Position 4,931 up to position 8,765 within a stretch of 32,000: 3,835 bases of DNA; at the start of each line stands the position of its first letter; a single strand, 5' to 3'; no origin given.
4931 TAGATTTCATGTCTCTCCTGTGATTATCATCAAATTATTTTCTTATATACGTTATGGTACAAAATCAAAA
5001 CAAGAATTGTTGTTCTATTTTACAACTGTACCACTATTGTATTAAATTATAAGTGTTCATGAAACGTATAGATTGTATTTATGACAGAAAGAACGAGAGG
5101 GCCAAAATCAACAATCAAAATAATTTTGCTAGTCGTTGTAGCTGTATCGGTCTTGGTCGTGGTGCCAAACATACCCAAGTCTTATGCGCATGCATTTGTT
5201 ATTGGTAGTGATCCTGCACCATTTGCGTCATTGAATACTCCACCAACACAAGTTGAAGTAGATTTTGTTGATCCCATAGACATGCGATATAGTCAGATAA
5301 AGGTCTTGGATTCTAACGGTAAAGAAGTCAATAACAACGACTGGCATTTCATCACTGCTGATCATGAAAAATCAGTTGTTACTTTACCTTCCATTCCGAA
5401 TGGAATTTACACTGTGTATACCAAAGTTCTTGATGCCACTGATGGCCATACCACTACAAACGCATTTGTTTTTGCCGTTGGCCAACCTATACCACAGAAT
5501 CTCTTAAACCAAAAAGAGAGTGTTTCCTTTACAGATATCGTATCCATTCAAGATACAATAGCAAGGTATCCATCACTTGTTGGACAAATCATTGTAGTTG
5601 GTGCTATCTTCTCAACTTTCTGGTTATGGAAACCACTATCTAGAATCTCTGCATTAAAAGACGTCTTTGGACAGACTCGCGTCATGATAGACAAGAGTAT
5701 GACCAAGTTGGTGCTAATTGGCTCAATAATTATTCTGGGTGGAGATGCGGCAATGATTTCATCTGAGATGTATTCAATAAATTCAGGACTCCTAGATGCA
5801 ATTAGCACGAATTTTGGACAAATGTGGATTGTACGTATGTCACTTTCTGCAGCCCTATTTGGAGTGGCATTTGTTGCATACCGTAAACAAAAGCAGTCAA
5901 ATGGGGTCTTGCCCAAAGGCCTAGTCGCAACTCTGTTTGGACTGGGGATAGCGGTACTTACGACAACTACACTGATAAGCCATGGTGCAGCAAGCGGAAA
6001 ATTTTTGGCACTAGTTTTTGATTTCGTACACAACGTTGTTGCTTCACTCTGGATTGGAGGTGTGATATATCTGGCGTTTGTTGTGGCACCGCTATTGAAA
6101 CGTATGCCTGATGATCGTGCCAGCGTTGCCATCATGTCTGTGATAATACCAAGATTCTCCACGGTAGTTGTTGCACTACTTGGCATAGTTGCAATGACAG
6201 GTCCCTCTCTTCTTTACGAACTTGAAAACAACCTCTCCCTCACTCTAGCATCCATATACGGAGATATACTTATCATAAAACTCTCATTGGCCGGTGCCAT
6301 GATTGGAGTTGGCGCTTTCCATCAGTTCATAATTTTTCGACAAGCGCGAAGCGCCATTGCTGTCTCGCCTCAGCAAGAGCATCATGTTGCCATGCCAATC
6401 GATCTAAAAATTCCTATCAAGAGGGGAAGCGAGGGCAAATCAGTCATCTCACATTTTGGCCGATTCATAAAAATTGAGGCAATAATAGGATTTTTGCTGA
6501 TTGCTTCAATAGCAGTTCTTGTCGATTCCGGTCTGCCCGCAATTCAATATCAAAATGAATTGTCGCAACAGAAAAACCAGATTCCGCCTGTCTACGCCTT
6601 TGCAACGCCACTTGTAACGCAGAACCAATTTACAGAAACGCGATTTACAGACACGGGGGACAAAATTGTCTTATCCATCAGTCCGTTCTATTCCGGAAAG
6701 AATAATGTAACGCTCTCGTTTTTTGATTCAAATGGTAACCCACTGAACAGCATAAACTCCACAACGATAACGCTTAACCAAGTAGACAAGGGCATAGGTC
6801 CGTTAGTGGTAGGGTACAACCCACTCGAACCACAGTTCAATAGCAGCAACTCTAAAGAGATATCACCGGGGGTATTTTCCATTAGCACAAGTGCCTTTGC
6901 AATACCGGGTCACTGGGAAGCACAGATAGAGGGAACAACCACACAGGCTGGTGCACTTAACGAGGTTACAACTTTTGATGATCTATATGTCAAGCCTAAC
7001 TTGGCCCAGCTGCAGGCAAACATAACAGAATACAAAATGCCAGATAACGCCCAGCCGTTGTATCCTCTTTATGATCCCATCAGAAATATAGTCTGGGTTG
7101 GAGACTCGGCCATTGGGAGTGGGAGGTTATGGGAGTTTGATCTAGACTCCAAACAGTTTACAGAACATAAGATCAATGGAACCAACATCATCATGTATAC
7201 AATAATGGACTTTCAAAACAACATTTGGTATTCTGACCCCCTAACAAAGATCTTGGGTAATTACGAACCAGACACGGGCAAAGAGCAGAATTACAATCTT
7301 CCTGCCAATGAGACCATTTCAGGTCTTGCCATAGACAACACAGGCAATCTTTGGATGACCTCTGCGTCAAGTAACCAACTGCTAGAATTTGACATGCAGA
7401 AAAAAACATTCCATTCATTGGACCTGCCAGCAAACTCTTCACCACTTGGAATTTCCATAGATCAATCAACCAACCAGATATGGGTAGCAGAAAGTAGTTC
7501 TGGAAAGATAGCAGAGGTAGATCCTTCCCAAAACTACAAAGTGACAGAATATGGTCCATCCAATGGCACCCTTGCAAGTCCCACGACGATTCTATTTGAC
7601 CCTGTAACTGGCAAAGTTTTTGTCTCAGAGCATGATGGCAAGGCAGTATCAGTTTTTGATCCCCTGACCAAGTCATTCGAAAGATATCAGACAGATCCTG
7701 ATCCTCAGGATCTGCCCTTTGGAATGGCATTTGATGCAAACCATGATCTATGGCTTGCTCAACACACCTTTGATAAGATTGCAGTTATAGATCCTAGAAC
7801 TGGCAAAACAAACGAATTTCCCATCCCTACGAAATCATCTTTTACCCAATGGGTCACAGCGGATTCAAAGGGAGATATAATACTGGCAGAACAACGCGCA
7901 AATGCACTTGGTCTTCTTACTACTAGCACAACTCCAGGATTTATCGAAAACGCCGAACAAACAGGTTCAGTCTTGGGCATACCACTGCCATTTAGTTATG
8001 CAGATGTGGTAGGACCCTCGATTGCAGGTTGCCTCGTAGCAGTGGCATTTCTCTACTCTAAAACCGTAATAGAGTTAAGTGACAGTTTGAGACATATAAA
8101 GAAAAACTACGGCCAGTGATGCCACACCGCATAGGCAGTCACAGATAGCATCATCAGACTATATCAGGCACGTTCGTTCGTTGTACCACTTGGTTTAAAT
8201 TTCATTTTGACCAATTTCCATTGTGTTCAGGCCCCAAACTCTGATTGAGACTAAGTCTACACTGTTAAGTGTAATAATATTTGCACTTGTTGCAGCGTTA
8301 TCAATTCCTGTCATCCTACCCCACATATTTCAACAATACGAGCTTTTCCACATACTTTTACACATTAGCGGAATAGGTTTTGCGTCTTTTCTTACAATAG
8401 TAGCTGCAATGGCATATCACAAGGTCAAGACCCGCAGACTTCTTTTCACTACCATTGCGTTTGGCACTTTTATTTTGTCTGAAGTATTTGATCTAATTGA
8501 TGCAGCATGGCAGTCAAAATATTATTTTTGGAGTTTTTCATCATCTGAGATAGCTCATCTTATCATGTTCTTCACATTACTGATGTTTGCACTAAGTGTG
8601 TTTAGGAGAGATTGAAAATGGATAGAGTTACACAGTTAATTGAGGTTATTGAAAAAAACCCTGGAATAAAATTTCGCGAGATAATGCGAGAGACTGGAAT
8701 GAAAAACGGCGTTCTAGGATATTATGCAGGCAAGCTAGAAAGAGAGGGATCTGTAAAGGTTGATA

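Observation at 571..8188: Exact TGTACCA heptamer at the BRE position of seven promoters, twice as a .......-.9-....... palindrome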

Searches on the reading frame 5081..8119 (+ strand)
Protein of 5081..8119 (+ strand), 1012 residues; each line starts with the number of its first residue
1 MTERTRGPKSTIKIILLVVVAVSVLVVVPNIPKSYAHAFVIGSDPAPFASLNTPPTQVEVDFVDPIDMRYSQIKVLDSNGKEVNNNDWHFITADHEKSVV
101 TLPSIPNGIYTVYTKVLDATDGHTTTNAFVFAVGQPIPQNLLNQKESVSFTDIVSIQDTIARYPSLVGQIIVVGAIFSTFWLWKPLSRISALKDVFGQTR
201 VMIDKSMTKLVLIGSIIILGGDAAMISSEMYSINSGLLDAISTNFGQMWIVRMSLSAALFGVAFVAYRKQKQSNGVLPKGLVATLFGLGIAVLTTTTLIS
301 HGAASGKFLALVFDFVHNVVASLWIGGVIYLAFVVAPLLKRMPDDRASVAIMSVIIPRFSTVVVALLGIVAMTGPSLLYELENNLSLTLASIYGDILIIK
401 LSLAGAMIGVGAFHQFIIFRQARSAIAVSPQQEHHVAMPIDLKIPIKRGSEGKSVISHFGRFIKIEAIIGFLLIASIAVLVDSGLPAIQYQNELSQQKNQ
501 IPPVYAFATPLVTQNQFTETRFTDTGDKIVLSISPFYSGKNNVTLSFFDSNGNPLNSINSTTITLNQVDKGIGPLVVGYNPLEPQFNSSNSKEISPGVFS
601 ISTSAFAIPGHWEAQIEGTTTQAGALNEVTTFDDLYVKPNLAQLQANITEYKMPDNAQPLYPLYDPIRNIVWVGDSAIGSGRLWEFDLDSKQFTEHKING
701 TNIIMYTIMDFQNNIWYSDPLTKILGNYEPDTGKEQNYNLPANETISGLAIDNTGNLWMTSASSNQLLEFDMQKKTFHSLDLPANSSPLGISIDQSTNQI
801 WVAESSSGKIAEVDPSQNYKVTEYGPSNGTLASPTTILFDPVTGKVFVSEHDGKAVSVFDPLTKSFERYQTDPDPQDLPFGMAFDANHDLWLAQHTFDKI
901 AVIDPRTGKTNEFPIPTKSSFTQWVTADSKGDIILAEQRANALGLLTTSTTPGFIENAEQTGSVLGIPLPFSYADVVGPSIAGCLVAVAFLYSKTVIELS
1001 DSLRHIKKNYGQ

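Call 5: search_protein_families(library=pfam, proteins=[window:5081-8119:+], max_evalue=0.01)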
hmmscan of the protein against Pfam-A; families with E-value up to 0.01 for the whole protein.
window:5081-8119:+ (1012 aa): 7 families
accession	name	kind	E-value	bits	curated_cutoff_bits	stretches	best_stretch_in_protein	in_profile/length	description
PF24684.1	Vgb_lyase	-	2.1e-21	76.5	50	2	785-950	12-169/290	Virginiamycin B lyase family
PF04234.18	CopC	-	2e-13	51.6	23.3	1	37-133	1-92/92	CopC domain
PF05425.18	CopD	-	8.4e-11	42.6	32.1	1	355-480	3-105/105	Copper resistance protein D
PF08450.18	SGL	-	1e-09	38.8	26.3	1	741-785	180-225/246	SMP-30/Gluconolactonase/LRE-like region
PF13664.11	DUF4149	-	2.7e-06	28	24.6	1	320-422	2-93/102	Domain of unknown function (DUF4149)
PF01436.27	NHL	-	0.0014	19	20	0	787-808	3-23/28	NHL repeat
PF22701.2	Mala_s_1-like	-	0.0021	18.3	27.5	1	708-871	5-168/195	Mal s 1 allergenic protein-like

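Call 10: find_related_loci(query=window:5081-8119:+, collection=genome_contigs, flank=10000)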
Query window:5081-8119:+ (1012 aa) in genome_contigs; peptide patterns used: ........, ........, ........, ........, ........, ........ (x = any residue, [..] = any of these).
30 stretches matched a pattern; 11 encode a relative of the query (tblastn E <= 1e-3); 10 distinct loci.
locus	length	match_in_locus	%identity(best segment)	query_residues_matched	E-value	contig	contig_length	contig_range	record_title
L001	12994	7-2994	85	13-1008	0e+0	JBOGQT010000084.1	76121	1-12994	MAG: Nitrosotalea sp. isolate TC-S_metawrap_bin.228 k127_2386874, whole genome shotgun sequence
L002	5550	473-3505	84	1-1012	0e+0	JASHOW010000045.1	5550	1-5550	MAG: Nitrosopumilaceae archaeon isolate JOPF033 JOPF_NEAR_contig_517551, whole genome shotgun sequence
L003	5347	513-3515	78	9-1010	0e+0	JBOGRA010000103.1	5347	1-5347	MAG: Nitrosotalea sp. isolate SE1508_metabat2.bin.14 NODE_6453_length_5347_cov_2.386782, whole genome shotgun sequence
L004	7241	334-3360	75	1-1012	0e+0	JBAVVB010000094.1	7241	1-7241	MAG: Nitrosotalea sp. isolate MFD02955_ilm_asm_bin5 k127_99881, whole genome shotgun sequence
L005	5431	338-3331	74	1-1012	0e+0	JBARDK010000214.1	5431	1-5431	MAG: Nitrosotalea sp. isolate MFD06347_ilm_asm_bin24 k127_511320, whole genome shotgun sequence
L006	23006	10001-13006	78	9-1011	0e+0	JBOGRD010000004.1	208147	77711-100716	MAG: Nitrosotalea sp. isolate SE1505_maxbin2.bin.0 NODE_5_length_208147_cov_7.095731, whole genome shotgun sequence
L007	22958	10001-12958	65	9-1010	0e+0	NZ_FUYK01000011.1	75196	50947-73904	Candidatus Nitrosotalea bavarica isolate SBT1, whole genome shotgun sequence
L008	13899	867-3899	75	1-1012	0e+0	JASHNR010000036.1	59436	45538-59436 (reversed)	MAG: Nitrosopumilaceae archaeon isolate JOPF002 JOPF_N012_contig_39771, whole genome shotgun sequence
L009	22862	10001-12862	52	27-1008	0e+0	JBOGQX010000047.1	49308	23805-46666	MAG: Nitrosotalea sp. isolate TC-B4_metabat2.bin.1 k127_13463, whole genome shotgun sequence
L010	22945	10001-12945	62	13-1010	0e+0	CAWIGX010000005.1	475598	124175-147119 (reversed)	MAG: uncultured Nitrososphaerota archaeon isolate MFD01231.bin.3.58 genome assembly, contig: contig_34334, whole genome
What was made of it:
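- Tried and rejected: The single genome-collection scan had already been spent on CopCD (call 10).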

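Call 53: search_protein_families(library=ncbifam, proteins=[window:5081-8119:+], max_evalue=0.1)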
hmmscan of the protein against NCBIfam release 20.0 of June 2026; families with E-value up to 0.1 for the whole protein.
window:5081-8119:+ (1012 aa): 9 families
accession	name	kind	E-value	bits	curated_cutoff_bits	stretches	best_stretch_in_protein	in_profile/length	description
NF033808.0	copper_CopD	equivalog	1.3e-18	67.7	195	1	168-480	14-289/295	copper homeostasis membrane protein CopD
NF000022.1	stregra_B_VgbA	exception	9.7e-13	47.9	600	2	863-950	85-171/299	streptogramin B lyase Vgb(A)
NF000096.1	stregra_B_VgbB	exception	3e-12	46.3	600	2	875-955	13-90/295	streptogramin B lyase Vgb(B)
NF033814.1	copper_CopC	equivalog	4.1e-09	36.8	95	1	33-133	7-106/107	copper homeostasis periplasmic binding protein CopC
NF035926.1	scyF_NHL_VPEP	equivalog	2.6e-07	30.1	350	1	788-905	44-180/376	scytonemin biosynthesis PEP-CTERM protein ScyF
NF007636.0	PRK10301.1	equivalog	2e-06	27.7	129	1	20-133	10-123/124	CopC domain-containing protein YobA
NF052280.1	7_blade_YncE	equivalog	0.0001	21.2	400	1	744-866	171-291/338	7-bladed beta-propeller protein YncE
TIGR03866.1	PQQ_ABC_repeats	subfamily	0.0095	15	287.3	1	755-861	11-112/310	PQQ-dependent catabolism-associated beta-propeller protein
NF053768.1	CIS12_fam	equivalog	0.032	12.9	860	1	744-858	44-153/715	CIS12 family contractile injection system protein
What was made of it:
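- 5081..8119 (+): Regulon member: CopC-CopD fusion with a C-terminal beta-propeller (probable copper importer). calls 5, 53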

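Call 65: search_protein_families(library=pfam, proteins=[L007:15075-15887:-], max_evalue=10)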
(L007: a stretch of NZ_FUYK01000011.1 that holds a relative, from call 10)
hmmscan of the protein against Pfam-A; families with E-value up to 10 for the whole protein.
L007:15075-15887:- (270 aa): 3 families
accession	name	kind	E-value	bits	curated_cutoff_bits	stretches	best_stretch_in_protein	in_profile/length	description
PF04550.17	Phage_holin_3_2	-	0.087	13.7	25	1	11-42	40-71/86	Phage holin family 2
PF06783.16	UPF0239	-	0.26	12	25.4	1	12-50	27-66/88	Uncharacterised protein family (UPF0239)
PF21881.2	STIV_penton_2nd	-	0.69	10.7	27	1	70-117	7-45/85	A223 penton protein second domain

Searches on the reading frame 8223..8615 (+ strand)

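Call 5: search_protein_families(library=pfam, proteins=[window:8223-8615:+], max_evalue=0.01)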
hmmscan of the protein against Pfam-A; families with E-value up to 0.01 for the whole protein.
window:8223-8615:+ (130 aa): 0 families

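Call 53: search_protein_families(library=ncbifam, proteins=[window:8223-8615:+], max_evalue=0.1)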
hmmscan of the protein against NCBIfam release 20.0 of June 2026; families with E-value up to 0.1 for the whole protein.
window:8223-8615:+ (130 aa): 0 families

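Call 65: search_protein_families(library=pfam, proteins=[window:8223-8615:+], max_evalue=10)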
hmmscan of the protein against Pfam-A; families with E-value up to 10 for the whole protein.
window:8223-8615:+ (130 aa): 4 families
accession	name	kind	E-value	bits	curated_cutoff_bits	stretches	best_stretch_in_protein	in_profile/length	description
PF00689.26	Cation_ATPase_C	-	0.059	13.6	27.3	1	34-126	44-136/175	Cation transporting ATPase, C-terminus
PF14296.11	O-ag_pol_Wzy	-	0.53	9.3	26.6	1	18-122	2-99/468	O-antigen polysaccharide polymerase Wzy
PF12576.13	DUF3754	-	0.97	9.8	27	1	15-84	31-102/137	Protein of unknown function (DUF3754)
PF01312.24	Bac_export_2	-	9.2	5.8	24.4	1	1-64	125-190/335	FlhB HrpN YscU SpaS Family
